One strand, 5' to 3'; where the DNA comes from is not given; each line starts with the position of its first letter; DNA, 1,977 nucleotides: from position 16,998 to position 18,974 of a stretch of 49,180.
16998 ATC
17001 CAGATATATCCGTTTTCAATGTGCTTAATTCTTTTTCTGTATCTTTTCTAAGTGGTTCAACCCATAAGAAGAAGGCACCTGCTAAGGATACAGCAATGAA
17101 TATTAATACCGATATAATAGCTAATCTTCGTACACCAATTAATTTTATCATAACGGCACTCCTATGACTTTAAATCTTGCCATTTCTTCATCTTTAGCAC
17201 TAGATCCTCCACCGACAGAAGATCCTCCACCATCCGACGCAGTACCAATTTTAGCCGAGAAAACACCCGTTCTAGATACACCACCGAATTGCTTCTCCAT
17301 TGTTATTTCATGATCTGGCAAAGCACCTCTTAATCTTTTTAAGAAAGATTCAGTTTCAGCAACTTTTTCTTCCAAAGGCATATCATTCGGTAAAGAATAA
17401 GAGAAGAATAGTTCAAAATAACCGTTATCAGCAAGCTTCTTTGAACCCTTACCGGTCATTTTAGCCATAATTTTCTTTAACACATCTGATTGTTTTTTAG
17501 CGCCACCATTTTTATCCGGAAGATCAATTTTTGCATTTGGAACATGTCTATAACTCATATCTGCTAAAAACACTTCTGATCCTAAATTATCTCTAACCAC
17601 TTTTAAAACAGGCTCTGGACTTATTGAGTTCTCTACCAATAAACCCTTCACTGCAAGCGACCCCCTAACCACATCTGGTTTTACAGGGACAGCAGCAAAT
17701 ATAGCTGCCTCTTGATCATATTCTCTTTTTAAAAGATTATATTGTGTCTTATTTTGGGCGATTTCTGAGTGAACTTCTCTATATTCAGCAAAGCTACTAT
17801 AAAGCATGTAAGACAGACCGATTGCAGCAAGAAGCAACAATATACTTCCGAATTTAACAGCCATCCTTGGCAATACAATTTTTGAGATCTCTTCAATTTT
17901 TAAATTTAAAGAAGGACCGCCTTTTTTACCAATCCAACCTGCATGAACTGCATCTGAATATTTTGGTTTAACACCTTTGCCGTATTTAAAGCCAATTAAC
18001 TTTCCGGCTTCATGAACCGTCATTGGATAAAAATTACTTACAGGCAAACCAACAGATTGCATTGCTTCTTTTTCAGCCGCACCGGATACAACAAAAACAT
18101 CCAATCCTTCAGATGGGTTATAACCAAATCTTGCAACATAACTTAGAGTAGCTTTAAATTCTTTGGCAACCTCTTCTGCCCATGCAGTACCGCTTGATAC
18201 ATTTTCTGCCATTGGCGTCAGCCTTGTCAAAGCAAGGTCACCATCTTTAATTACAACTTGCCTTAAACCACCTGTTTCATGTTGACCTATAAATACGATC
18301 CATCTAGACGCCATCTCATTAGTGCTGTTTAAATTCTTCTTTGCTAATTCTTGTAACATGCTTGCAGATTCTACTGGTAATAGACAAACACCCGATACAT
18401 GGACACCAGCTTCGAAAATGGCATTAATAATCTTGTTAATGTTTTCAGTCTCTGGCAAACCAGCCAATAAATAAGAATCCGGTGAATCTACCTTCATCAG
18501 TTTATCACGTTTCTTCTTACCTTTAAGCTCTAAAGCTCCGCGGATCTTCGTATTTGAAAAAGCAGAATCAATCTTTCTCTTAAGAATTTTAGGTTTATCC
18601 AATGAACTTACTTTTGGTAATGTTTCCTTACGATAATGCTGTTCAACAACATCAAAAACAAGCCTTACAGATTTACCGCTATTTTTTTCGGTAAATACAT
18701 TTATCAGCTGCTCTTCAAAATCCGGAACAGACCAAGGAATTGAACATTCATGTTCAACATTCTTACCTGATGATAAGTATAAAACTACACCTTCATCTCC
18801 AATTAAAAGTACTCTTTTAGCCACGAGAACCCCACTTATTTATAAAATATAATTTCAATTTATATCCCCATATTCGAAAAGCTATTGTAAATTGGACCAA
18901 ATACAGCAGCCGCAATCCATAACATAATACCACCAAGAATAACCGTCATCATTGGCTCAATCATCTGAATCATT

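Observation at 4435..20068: Type IVa-pilus-like island with a non-canonical parts list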

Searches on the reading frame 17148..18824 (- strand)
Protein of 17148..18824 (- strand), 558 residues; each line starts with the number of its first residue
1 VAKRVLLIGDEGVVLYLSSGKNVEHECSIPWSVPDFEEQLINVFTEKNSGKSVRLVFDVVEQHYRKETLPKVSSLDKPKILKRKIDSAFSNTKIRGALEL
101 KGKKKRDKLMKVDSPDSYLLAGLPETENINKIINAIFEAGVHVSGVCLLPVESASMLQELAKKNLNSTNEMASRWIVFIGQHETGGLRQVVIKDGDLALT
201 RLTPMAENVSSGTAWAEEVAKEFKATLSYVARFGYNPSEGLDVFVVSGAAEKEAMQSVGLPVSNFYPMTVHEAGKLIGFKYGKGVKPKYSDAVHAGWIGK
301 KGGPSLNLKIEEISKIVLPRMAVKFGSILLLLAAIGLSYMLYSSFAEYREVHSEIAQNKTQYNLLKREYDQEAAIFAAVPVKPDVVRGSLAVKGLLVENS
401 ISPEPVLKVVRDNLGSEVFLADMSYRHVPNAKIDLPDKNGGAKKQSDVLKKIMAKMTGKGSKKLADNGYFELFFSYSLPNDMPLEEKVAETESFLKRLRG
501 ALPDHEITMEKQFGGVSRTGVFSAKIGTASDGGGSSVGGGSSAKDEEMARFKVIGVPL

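Call 4: search_protein_families(library=pfam, max_evalue=0.01, proteins=[window:17148-18824:-])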
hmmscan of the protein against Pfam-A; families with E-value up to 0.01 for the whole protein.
window:17148-18824:- (558 aa): 0 families

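Call 6: search_protein_families(library=ncbifam, max_evalue=0.001, proteins=[window:17148-18824:-])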
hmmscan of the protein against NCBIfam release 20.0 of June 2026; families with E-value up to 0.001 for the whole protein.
window:17148-18824:- (558 aa): 0 families

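Call 8: find_encoding_contigs(protein=window:17148-18824:-, flank=10000, max_places=6)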
Protein window:17148-18824:- (558 aa): no gene with exactly this product is on record in the collection.

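Call 11: find_homologous_proteins(query=window:17148-18824:-)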
Query window:17148-18824:- (558 aa): 180 proteins with E <= 0.001 among 8000 candidates; the best 120 are listed.
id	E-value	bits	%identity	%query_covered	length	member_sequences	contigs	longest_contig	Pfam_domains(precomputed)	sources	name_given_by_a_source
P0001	0.0e+0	1227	100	100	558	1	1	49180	-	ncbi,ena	-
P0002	3.1e-153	530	46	100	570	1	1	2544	-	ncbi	-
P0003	7.4e-152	525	47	94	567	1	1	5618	-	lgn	-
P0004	9.0e-152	525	46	100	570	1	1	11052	-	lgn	-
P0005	1.2e-128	448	43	96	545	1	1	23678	-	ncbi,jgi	jgi:hypothetical protein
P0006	1.8e-128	448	43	100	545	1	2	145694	-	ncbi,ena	ncbi:MAG: hypothetical protein ACAH80_09615 [Alphaproteobacteria bacterium]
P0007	2.3e-127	444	42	100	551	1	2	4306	-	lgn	-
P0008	2.7e-127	444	40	100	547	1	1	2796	-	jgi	jgi:hypothetical protein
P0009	7.0e-127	443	42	100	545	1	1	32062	-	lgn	-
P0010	8.0e-127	442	43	97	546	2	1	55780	-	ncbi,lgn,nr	ncbi:MAG: hypothetical protein EPN97_07205 [Alphaproteobacteria bacterium]|nr:MAG: hypothetical prot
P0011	3.3e-126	440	40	97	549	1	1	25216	-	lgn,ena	-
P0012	1.7e-125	438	42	92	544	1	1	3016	-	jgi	-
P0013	1.1e-124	435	41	96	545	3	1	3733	-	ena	-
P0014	8.6e-124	432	42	100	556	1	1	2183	-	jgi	jgi:hypothetical protein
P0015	4.4e-123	430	41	100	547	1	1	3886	-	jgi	-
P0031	1.6e-120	422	42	100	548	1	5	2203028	-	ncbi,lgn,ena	-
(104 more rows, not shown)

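Call 14: find_encoding_contigs(protein=P0031, flank=10000, max_places=2)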
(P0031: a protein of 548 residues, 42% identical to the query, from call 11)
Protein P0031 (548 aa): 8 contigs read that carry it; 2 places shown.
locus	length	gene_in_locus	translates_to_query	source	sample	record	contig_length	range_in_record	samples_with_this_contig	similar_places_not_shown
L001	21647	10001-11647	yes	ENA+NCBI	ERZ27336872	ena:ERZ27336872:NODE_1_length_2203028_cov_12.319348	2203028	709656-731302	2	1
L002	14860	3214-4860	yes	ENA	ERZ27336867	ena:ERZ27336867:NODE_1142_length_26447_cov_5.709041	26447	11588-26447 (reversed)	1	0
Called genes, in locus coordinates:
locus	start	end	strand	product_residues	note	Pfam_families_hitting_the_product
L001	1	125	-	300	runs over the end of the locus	PF01263:Aldose_epim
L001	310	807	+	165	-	PF04386:SspB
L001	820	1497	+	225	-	PF05721:PhyH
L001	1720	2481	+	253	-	PF00005:ABC_tran, PF13304:AAA_21 (weak)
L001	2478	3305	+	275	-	PF01061:ABC2_membrane, PF12698:ABC2_membrane_3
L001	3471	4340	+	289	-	-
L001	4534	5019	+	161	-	PF13637:Ank_4 (faint)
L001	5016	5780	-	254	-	PF02277:DBI_PRT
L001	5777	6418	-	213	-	PF09917:DUF2147 (weak)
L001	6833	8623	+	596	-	PF05157:MshEN, PF00437:T2SSE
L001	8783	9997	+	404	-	PF28597:T2SSF_N, PF00482:T2SSF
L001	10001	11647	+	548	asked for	-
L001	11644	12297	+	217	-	-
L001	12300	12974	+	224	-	-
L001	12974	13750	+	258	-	PF00005:ABC_tran, PF13304:AAA_21 (weak)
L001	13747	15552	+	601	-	PF13428:TPR_14 (faint), PF13431:TPR_17 (faint), PF04733:Coatomer_E (weak), PF07719:TPR_2 (faint), PF13174:TPR_6 (faint), PF13371:TPR_9 (faint), PF13424:TPR_12 (faint), PF14559:TPR_19, +4 more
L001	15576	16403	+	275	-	PF06750:A24_N_bact, PF01478:Peptidase_A24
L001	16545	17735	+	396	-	PF00437:T2SSE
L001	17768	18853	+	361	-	PF00437:T2SSE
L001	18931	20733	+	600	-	PF00263:Secretin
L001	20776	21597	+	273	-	-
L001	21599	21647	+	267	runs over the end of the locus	-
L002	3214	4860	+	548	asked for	-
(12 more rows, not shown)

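Call 16: find_encoding_contigs(protein=P0004, flank=10000, max_places=3)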
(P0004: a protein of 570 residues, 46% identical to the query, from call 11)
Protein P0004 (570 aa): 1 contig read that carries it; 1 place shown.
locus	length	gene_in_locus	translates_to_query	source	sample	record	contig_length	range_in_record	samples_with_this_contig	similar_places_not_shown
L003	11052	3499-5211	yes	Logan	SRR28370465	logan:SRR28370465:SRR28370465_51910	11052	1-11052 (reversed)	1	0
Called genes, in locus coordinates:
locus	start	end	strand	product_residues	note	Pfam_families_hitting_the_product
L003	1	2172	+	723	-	?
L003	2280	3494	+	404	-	PF28597:T2SSF_N, PF00482:T2SSF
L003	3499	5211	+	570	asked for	-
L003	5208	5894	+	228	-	-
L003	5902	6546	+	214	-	-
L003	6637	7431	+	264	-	PF00005:ABC_tran, PF13304:AAA_21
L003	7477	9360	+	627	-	PF04733:Coatomer_E, PF07719:TPR_2 (faint), PF13371:TPR_9 (weak), PF13424:TPR_12 (weak), PF13429:TPR_15 (weak), PF13432:TPR_16, PF14559:TPR_19 (weak), PF00515:TPR_1 (weak), +6 more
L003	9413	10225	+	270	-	PF06750:A24_N_bact, PF01478:Peptidase_A24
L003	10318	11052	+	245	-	?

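Call 18: search_protein_families(library=pfam, max_evalue=0.001, proteins=[L003:1-2172:+, L001:6833-8623:+])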
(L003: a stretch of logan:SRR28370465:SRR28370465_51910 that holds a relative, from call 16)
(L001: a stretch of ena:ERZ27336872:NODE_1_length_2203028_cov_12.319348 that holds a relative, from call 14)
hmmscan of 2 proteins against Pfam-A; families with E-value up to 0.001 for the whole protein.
L003:1-2172:+ (723 aa): 4 families
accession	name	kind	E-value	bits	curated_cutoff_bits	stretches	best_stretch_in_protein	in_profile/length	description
PF00437.27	T2SSE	-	4.9e-120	401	24.9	1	335-712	4-367/370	Type II/IV secretion system protein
PF05157.20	MshEN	-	7.5e-14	51.9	23.1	1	220-307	4-88/90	MshEN domain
PF13173.12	AAA_14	-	0.0003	21.2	27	1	474-566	3-86/129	AAA domain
PF13401.12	AAA_22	-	0.00037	21.2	27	1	472-508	4-42/130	AAA domain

L001:6833-8623:+ (596 aa): 5 families
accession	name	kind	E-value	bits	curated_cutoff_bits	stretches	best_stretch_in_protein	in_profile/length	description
PF00437.27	T2SSE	-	8.5e-117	390.4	24.9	1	202-586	5-368/370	Type II/IV secretion system protein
PF05157.20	MshEN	-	7.8e-15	55.1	23.1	1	83-171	2-87/90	MshEN domain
PF25199.1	nSTAND_NTPase5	-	0.00026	21.3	34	1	332-428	34-116/145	Novel STAND NTPase 5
PF13401.12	AAA_22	-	0.00061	20.5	27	0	338-364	4-30/130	AAA domain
PF13173.12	AAA_14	-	0.0008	19.8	27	0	340-432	3-86/129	AAA domain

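Call 21: find_related_loci(query=A1, collection=genome_contigs, flank=10000)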
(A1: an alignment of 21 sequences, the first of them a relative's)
Query A1 (558 aa) in genome_contigs; peptide patterns used: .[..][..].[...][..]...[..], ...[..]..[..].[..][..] (x = any residue, [..] = any of these).
199 stretches matched a pattern; 193 encode a relative of the query (tblastn E <= 1e-3); the best 80 are kept; 80 distinct loci.
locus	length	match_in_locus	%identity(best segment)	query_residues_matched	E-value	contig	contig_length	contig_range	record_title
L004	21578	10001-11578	43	2-540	5e-135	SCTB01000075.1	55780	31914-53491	MAG: Alphaproteobacteria bacterium isolate FW300_bin.31 FW300_bin.31-65228, whole genome shotgun sequence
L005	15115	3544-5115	43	3-537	6e-134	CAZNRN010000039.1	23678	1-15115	MAG TPA_asm: uncultured Micavibrio sp. isolate binchicken_co199_124 genome assembly, contig: NODE_1654_length_23678_cov_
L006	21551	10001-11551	41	3-529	4e-128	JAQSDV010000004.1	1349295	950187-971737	MAG: bacterium isolate D1-2020 MAG006 NODE_2_length_1349295_cov_27.895650, whole genome shotgun sequence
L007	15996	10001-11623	40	2-558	2e-128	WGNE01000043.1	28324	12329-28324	MAG: Alphaproteobacteria bacterium isolate RI_263 c_000000126475, whole genome shotgun sequence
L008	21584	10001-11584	41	3-537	5e-128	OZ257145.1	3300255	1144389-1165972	MAG: Alphaproteobacteria bacterium isolate 69972d1d-dbf9-468a-a7e1-338fb8fe1a5a genome assembly, chromosome: 1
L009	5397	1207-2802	42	2-537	2e-127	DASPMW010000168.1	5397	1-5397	MAG TPA_asm: Patescibacteria group bacterium isolate SMAG_U12103 k141_54415, whole genome shotgun sequence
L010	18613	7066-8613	41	3-527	2e-126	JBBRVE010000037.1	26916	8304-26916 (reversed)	MAG: Bdellovibrionales bacterium isolate La3_metabat2.091 La3_metabat2.091_K_3825785_L_26916_cov_13.0014, whole genome s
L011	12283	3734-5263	39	3-518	1e-124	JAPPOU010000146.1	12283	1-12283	MAG: Alphaproteobacteria bacterium isolate SB9155_S4_bin_4 NODE_1064_length_12283_cov_10.1415, whole genome shotgun sequ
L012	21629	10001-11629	40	3-558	1e-123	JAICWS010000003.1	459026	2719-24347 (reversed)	MAG: Alphaproteobacteria bacterium isolate LS_FP_2_bin.61 k141_670790_length_459026_cov_24.5189, whole genome shotgun se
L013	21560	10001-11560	42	3-530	3e-123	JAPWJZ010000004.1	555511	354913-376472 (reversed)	MAG: Micavibrio sp. isolate Chal_Metagen_Bin5 10126, whole genome shotgun sequence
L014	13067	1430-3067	40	3-558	9e-123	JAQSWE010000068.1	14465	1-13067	MAG: Alphaproteobacteria bacterium isolate C_No_T20_C_bin.40 scaffold_5919, whole genome shotgun sequence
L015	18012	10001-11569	38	3-534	7e-120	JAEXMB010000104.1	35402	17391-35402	MAG: Proteobacteria bacterium isolate OH_HBlB_32 k127_80231, whole genome shotgun sequence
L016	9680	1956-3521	38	3-558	5e-116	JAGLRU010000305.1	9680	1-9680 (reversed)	MAG: Alphaproteobacteria bacterium isolate RS_9_27 ROV157_9.bin.27.fa_305, whole genome shotgun sequence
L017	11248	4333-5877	38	3-522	2e-114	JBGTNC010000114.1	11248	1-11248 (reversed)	MAG: Alphaproteobacteria bacterium isolate JTS-RE379 k141_3825448, whole genome shotgun sequence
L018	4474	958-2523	38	3-558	3e-114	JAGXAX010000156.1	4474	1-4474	MAG: Alphaproteobacteria bacterium isolate REEB87 contig-150_28321, whole genome shotgun sequence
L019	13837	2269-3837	35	3-558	1e-110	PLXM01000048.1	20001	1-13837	MAG: Rhodospirillales bacterium isolate palsa_926 73.20120700_P3D.447_contig_293198, whole genome shotgun sequence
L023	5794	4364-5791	37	3-503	2e-106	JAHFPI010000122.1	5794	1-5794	MAG: Rhodospirillales bacterium isolate nzgw523 NODE_46052_length_5795_cov_2.706027, whole genome shotgun sequence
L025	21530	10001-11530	35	3-546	1e-102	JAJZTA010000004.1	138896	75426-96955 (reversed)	MAG: Proteobacteria bacterium isolate SKS3.bin62 NODE_150_length_138896_cov_3.604933, whole genome shotgun sequence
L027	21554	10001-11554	35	3-558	6e-102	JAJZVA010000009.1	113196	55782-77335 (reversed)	MAG: Proteobacteria bacterium isolate SKS4.bin7 NODE_247_length_113196_cov_11.926567, whole genome shotgun sequence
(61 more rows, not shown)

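Call 34: search_solved_structures(query=A1, max_evalue=10, show_alignments=1)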
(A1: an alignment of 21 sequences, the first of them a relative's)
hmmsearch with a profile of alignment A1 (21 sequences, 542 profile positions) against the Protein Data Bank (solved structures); distinct sequences matched with E-value up to 10: 0.

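Call 36: find_homologous_proteins(query=L003:598-2172:+, max_evalue=1e-50)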
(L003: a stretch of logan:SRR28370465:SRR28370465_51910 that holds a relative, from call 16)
Query L003:598-2172:+ (524 aa): 8000 proteins with E <= 1e-50 among 8000 candidates; the best 120 are listed.
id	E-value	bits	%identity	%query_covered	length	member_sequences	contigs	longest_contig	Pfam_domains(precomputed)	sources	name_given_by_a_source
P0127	6.9e-258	875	72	100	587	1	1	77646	PF05157.21,PF00437.27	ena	-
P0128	1.2e-257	874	72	100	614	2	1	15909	PF05157.21,PF00437.27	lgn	-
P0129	2.9e-257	873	72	100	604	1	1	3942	PF05157.21,PF00437.27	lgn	-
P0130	5.1e-256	868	71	100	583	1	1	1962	PF05157.21,PF00437.27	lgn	-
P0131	2.0e-255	867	70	100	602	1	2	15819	PF05157.21,PF00437.27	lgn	-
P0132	7.8e-255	865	70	100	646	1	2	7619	PF05157.21,PF00437.27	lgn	-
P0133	2.5e-254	863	70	100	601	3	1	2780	PF05157.21,PF00437.27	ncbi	-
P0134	5.6e-254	862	71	100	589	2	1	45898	PF05157.21,PF00437.27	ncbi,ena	-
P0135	1.2e-253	861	70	100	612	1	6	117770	PF05157.21,PF00437.27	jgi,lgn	jgi:general secretion pathway protein E/type IV pilus assembly protein PilB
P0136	2.4e-252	856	72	100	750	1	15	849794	PF05157.21,PF00437.27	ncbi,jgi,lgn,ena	-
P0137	3.1e-252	856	70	100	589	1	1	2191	PF05157.21,PF00437.27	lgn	-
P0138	4.3e-252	855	71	100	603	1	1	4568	PF05157.21,PF00437.27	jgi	jgi:general secretion pathway protein E/type IV pilus assembly protein PilB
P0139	2.1e-251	853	69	100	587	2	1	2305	PF05157.21,PF00437.27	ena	-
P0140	4.3e-251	852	70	100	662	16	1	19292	PF05157.21,PF00437.27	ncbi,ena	-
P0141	1.4e-250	851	71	100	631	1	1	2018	PF05157.21,PF00437.27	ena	-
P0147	9.7e-250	848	70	100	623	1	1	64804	PF05157.21,PF00437.27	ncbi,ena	-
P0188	1.9e-242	824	69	100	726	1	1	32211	PF05157.21,PF00437.27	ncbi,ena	-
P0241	1.1e-234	798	65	100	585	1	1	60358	PF05157.21,PF00437.27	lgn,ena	-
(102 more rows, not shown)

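Call 40: find_encoding_contigs(protein=P0147, flank=8000, max_places=2)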
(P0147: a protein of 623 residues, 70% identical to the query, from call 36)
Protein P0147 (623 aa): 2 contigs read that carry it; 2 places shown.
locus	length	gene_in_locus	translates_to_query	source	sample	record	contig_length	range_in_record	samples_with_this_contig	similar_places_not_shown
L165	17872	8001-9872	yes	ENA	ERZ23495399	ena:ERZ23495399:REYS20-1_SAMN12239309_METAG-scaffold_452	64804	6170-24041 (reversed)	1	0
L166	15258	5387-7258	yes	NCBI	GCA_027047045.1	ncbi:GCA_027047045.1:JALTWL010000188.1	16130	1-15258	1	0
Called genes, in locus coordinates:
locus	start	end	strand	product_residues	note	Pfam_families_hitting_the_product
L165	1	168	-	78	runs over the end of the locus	PF01197:Ribosomal_L31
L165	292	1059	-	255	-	-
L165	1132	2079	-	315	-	PF01545:Cation_efflux, PF16916:ZT_dimer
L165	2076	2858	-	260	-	PF02674:Colicin_V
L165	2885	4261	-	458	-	PF18073:Zn_ribbon_LapB, PF06745:ATPase, PF13481:AAA_25, PF13541:ChlI, PF05362:Lon_C (weak)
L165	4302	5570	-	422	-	-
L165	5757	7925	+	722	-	PF00990:GGDEF, PF00563:EAL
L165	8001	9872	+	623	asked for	PF05157:MshEN, PF00437:T2SSE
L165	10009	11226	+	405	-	PF28597:T2SSF_N, PF00482:T2SSF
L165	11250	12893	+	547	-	-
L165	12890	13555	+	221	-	-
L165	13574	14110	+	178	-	-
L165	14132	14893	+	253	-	PF00005:ABC_tran, PF13304:AAA_21 (weak)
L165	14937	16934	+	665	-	PF13428:TPR_14 (faint), PF13432:TPR_16 (faint), PF21033:RMD1-3 (faint), PF13181:TPR_8 (faint), PF13374:TPR_10 (faint), PF14559:TPR_19 (weak), PF00515:TPR_1 (weak), PF07719:TPR_2 (weak), +2 more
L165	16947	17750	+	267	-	PF06750:A24_N_bact, PF01478:Peptidase_A24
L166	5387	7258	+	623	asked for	PF05157:MshEN, PF00437:T2SSE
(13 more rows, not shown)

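Call 41: find_encoding_contigs(protein=P0241, flank=8000, max_places=3)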
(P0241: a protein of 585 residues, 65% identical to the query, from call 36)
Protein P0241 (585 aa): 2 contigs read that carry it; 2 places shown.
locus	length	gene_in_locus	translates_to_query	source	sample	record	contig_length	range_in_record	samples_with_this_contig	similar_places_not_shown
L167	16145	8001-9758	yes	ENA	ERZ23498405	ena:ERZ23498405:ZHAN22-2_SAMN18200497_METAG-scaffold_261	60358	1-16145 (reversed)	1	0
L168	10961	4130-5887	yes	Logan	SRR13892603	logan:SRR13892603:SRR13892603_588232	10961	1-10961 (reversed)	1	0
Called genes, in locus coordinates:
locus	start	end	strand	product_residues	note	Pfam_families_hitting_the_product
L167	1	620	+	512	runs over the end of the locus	PF08529:NusA_N, PF00575:S1 (weak), PF13184:KH_NusA_1st, PF26594:KH_NusA_2nd, PF14520:HHH_5 (faint)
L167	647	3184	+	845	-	PF04760:IF2_N, PF00009:GTP_EFTU, PF00071:Ras (faint), PF01926:MMR_HSR1, PF02421:FeoB_N (weak), PF22042:EF-G_D2, PF11987:IF-2, PF03144:GTP_EFTU_D2, +1 more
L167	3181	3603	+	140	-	PF02033:RBFA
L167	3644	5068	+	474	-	PF00224:PK, PF02887:PK_C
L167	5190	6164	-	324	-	PF06035:Peptidase_C93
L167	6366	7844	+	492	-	PF00294:PfkB, PF08543:Phos_pyr_kin (weak), PF01467:CTP_transf_like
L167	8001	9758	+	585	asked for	PF05157:MshEN, PF00437:T2SSE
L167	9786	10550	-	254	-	PF00106:adh_short, PF08659:KR, PF13561:adh_short_C2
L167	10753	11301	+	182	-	PF00625:Guanylate_kin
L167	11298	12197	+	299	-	PF25984:BSH_YknX (weak)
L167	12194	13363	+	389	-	PF02687:FtsX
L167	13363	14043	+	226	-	PF02463:SMC_N, PF13481:AAA_25 (faint), PF00005:ABC_tran, PF13304:AAA_21 (faint)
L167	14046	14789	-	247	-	PF01479:S4, PF00849:PseudoU_synth_2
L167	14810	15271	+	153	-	PF00383:dCMP_cyt_deam_1, PF14437:MafB19-deam, PF14439:Bd3614-deam (weak)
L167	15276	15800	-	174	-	PF01202:SKI, PF13189:Cytidylate_kin2 (faint)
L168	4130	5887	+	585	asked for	PF05157:MshEN, PF00437:T2SSE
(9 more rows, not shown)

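Call 42: predict_structure(alignment_id=A1)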
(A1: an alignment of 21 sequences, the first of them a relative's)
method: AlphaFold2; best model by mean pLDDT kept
length: 558 residues; sequences in the alignment: 21
mean_pLDDT: 78.2   pTM: 0.57
mean pLDDT of the five models: 78.2, 77.8, 76.7, 76.4, 75.3
residues with pLDDT >= 90: 128; 70-90: 297; 50-70: 85; < 50: 48
segments of 3 or more residues with pLDDT < 50: 104-111, 436-444, 518-543
pLDDT, mean of each block of 10 residues (from residue 1): 88 92 93 91 82 89 77 84 84 75 49 67 77 89 90 92 73 88 91 89 81 90 90 87 93 88 89 92 89 94 84 80 83 89 86 85 82 57 56 63 77 79 79 52 52 56 66 84 83 86 82 61 34 30 61 77
secondary structure, 60 per line:
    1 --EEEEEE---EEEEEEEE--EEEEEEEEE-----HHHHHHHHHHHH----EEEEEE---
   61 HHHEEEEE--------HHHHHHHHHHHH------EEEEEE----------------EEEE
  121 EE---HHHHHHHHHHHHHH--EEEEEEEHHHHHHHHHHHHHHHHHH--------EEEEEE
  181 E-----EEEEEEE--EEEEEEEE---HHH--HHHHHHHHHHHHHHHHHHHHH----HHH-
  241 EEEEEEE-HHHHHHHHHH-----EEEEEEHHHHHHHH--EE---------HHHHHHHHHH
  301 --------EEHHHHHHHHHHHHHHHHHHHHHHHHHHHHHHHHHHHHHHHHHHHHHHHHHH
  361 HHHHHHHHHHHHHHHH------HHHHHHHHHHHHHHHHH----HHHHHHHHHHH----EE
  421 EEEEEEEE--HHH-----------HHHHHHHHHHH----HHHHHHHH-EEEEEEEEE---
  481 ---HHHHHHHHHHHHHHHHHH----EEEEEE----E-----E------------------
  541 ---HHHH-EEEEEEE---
elements in order: E3-8 E12-19 E22-30 H36-47 E52-57 E64-68 H77-88 E95-100 E117-122 H126-139 E142-148 H149-166 E175-181 E187-193 E196-203 H212-232 E241-247 H249-258 E264-269 H270-277 H291-300 H311-376 H383-399 H404-414 E419-428 H445-455 H460-467 E469-477 H484-501 E506-511 H544-547 E549-555

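Call 43: find_encoding_contigs(protein=P0188, flank=6000, max_places=2)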
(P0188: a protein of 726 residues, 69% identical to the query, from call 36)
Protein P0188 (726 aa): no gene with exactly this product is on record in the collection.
